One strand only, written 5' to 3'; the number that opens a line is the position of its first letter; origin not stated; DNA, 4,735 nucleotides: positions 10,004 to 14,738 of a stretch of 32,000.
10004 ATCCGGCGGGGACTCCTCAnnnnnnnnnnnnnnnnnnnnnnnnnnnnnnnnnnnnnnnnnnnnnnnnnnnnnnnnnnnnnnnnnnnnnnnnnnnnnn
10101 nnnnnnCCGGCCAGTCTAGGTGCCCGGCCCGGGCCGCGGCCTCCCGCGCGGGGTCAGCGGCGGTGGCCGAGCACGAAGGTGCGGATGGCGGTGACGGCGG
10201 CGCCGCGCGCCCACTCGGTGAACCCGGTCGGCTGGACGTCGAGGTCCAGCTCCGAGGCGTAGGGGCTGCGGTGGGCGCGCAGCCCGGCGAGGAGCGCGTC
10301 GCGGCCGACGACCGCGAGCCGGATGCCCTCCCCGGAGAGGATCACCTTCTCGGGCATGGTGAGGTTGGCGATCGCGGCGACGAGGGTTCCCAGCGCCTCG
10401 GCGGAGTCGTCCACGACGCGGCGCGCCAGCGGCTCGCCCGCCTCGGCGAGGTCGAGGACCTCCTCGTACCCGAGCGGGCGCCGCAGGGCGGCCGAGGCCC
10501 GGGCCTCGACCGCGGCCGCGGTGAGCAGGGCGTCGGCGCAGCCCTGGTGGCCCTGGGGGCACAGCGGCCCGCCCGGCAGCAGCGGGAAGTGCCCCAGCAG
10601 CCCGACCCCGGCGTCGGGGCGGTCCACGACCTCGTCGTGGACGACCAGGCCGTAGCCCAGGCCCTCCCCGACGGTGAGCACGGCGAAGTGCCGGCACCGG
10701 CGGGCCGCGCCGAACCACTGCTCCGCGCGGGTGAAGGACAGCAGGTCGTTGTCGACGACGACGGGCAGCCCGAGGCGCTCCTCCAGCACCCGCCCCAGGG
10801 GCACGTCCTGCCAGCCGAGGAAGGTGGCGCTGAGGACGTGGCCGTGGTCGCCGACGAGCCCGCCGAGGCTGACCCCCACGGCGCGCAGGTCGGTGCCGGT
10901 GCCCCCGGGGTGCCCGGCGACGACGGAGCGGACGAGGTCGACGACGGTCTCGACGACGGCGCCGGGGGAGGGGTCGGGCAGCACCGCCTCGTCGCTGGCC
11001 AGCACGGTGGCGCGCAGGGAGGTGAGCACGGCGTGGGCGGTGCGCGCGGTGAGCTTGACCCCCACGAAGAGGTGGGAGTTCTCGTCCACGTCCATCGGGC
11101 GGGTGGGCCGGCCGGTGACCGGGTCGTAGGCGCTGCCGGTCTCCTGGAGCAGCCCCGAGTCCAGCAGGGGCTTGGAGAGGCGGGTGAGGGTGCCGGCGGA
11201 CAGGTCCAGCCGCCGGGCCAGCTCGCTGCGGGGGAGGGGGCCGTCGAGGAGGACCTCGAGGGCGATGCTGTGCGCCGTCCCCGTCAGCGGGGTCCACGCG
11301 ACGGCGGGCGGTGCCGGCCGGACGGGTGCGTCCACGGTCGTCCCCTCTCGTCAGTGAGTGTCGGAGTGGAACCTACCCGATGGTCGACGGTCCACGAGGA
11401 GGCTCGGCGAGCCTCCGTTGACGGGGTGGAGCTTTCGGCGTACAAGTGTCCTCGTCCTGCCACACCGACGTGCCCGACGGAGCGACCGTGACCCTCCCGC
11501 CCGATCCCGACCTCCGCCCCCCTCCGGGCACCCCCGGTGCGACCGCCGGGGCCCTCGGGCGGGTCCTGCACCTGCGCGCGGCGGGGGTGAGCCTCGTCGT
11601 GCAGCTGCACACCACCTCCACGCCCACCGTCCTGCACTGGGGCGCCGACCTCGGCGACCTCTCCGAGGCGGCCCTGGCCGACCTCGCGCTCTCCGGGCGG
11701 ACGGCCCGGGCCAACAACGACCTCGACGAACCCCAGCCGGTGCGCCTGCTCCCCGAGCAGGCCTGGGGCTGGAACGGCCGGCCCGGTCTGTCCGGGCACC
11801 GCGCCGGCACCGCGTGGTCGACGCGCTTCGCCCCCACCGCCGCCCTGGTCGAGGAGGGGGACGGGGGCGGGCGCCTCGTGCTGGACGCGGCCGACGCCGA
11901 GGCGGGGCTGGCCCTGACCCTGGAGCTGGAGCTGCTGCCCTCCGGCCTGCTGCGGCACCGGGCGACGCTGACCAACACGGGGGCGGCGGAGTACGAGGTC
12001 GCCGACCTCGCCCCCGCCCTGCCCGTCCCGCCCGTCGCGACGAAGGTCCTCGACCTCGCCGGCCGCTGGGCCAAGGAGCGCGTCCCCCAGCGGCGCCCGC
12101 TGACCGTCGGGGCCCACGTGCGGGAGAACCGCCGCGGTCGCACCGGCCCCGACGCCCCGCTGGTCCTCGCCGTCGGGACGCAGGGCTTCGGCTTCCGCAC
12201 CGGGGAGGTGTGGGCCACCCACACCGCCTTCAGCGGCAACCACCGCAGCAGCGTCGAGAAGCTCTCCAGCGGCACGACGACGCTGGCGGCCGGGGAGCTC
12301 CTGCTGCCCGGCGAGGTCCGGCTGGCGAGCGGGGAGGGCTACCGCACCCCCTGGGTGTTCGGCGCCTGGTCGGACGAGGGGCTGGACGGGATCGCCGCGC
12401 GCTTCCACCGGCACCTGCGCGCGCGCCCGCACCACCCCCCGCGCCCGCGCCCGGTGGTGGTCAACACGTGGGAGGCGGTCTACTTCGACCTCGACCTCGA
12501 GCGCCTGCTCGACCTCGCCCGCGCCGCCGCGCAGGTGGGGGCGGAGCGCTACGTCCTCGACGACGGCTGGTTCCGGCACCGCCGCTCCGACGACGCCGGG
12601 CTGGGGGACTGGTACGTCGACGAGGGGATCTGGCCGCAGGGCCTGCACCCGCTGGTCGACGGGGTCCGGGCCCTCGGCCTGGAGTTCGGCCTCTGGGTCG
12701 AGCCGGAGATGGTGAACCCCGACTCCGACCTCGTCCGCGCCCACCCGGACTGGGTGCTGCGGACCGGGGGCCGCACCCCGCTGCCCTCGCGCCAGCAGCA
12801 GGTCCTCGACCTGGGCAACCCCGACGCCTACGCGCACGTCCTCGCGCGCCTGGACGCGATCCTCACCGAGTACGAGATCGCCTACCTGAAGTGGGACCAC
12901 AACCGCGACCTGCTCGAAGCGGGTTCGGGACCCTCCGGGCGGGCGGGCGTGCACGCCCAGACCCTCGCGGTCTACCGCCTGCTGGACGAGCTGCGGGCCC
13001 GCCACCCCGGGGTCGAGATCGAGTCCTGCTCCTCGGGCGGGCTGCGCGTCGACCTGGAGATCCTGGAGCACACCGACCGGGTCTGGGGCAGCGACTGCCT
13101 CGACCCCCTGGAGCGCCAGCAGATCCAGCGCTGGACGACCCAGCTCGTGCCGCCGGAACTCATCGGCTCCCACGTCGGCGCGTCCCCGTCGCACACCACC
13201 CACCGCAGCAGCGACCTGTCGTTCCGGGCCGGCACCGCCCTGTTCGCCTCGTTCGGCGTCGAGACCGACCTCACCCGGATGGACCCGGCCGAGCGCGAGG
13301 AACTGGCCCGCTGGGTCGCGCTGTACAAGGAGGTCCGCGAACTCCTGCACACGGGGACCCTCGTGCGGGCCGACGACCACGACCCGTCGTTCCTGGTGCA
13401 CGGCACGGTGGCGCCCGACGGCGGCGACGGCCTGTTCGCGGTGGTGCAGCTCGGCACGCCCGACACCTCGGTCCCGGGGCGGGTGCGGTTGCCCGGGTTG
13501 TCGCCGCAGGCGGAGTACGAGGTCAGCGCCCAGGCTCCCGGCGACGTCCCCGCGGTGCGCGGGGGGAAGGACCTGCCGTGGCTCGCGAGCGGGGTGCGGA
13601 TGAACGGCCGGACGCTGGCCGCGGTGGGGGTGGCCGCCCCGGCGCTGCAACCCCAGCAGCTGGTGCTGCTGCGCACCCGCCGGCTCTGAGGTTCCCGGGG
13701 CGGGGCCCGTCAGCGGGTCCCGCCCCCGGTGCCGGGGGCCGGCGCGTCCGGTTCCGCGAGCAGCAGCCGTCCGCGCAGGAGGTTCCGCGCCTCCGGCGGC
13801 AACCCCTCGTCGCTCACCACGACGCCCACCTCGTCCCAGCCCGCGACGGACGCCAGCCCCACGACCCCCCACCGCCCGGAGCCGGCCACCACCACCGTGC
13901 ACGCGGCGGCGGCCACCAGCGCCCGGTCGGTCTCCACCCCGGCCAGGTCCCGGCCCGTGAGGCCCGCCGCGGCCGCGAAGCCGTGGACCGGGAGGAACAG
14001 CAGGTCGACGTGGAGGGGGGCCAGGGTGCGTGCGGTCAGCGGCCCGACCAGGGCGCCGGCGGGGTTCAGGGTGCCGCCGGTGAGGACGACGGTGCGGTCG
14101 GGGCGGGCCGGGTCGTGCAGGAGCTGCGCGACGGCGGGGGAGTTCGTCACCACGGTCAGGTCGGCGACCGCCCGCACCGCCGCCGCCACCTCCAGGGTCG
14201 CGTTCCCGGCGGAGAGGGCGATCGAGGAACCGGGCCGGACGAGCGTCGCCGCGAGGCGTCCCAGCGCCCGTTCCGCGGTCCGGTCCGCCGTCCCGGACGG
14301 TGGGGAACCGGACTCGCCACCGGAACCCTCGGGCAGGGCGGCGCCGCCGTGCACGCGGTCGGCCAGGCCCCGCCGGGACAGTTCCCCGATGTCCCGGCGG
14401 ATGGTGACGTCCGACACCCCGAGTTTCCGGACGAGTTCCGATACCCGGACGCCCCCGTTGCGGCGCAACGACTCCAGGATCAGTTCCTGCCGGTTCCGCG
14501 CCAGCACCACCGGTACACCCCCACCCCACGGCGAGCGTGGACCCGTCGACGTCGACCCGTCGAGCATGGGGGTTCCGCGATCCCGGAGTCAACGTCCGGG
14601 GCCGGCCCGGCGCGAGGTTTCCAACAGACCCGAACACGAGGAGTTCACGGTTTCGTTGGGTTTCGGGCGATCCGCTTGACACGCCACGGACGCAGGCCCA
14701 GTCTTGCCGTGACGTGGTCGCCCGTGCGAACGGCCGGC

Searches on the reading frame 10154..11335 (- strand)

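Call 43: search_protein_families(library=pfam, proteins=[window:10154-11335:-], max_evalue=0.00001)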
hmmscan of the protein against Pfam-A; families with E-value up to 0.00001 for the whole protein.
window:10154-11335:- (393 aa): 1 family
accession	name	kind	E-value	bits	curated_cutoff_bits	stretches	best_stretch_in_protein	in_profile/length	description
PF00480.26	ROK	-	4.3e-33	115.5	22.9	1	92-336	3-243/294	ROK family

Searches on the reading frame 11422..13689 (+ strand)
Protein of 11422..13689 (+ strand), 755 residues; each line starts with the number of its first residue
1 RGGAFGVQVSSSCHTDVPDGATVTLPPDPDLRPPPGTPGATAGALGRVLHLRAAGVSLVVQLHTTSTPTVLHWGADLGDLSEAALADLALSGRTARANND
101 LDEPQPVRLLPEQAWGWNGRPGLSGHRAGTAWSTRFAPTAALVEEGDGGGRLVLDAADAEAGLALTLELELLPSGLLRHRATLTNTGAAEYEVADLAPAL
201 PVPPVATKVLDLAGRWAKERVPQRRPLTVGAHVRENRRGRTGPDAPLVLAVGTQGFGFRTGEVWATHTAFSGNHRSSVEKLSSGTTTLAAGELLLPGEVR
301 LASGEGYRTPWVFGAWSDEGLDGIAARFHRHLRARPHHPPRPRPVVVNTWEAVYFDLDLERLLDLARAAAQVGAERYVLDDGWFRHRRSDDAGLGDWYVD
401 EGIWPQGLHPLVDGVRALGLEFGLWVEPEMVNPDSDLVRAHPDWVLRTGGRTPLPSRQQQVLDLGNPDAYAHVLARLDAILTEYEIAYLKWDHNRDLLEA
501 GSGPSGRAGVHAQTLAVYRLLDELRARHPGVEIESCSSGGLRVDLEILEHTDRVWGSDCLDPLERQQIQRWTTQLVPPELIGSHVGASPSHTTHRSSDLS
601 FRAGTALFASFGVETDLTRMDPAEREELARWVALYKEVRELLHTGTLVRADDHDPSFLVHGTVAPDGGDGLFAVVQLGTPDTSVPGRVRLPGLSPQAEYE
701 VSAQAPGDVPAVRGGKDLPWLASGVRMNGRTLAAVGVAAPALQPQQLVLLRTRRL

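Call 43: search_protein_families(library=pfam, proteins=[window:11422-13689:+], max_evalue=0.00001)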
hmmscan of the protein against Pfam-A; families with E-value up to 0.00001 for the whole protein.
window:11422-13689:+ (755 aa): 2 families
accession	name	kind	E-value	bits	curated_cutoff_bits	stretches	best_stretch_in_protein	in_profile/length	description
PF02065.24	Melibiase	-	1.9e-120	402.4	27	1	307-645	2-347/347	Melibiase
PF16875.11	Glyco_hydro_36N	-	3.4e-47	161.5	27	1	68-301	3-252/253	Glycosyl hydrolase family 36 N-terminal domain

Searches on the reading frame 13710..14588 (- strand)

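Call 34: search_protein_families(library=pfam, proteins=[window:13710-14588:-], max_evalue=0.00001)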
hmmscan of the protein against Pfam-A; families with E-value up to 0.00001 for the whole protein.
window:13710-14588:- (292 aa): 3 families
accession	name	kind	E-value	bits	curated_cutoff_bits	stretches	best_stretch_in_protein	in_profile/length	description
PF00455.28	DeoRC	-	3.5e-29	102.3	31.8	1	107-261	7-160/160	DeoR C terminal sensor domain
PF08220.18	HTH_DeoR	-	1.7e-16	60.1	21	1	33-86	1-54/57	DeoR-like helix-turn-helix domain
PF08279.18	HTH_11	-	4.7e-07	30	25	1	33-74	1-43/55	HTH domain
